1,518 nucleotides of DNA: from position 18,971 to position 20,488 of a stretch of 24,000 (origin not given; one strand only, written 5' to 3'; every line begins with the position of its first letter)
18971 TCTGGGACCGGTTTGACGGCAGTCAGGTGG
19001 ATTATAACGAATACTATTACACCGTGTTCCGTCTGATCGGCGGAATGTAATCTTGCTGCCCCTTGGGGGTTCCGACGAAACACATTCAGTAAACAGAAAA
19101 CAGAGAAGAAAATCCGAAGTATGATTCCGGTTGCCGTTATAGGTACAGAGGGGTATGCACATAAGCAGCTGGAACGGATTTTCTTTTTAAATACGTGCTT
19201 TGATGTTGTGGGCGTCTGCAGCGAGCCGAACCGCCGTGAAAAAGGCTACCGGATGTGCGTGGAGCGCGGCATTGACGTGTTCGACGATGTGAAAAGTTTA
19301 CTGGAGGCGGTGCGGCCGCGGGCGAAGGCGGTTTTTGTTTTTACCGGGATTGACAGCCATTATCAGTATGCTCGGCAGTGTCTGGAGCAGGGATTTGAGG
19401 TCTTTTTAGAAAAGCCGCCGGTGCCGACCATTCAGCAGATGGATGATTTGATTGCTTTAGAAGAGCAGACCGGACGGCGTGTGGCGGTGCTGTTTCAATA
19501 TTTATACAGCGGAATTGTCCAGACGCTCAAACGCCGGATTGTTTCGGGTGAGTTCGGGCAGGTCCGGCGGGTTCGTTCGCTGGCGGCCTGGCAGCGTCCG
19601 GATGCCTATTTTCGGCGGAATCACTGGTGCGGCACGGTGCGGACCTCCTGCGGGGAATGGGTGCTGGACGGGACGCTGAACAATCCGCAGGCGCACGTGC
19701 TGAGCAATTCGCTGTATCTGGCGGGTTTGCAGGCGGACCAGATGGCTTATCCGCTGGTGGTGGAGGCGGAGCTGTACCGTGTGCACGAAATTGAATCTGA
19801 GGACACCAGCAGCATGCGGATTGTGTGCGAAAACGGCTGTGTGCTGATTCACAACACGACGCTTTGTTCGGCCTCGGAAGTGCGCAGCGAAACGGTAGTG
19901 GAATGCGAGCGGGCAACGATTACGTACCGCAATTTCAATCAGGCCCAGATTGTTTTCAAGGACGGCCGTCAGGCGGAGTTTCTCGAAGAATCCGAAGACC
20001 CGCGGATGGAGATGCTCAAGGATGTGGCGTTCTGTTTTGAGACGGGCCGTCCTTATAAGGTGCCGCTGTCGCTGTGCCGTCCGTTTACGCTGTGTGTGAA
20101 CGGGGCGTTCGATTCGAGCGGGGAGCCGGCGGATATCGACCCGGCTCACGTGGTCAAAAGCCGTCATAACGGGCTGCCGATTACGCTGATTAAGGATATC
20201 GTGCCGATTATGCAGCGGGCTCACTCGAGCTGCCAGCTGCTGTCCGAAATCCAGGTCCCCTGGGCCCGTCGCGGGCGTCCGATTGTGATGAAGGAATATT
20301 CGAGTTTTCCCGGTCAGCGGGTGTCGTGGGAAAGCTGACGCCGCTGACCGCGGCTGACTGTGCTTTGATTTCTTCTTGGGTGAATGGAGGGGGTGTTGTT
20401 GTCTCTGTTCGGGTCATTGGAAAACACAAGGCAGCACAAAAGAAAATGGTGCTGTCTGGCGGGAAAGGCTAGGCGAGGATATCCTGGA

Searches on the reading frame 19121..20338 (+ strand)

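Call 89: search_protein_families(library=pfam, proteins=[window:19121-20338:+], max_evalue=0.001)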
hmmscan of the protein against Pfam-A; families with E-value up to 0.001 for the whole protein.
window:19121-20338:+ (405 aa): 2 families
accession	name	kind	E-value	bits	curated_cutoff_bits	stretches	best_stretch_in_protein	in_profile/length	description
PF01408.29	GFO_IDH_MocA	-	9.6e-17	62.2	24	1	4-124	3-119/120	Oxidoreductase family, NAD-binding Rossmann fold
PF22725.1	GFO_IDH_MocA_C3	-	1.2e-05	25.8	27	1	133-267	1-123/124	GFO/IDH/MocA C-terminal domain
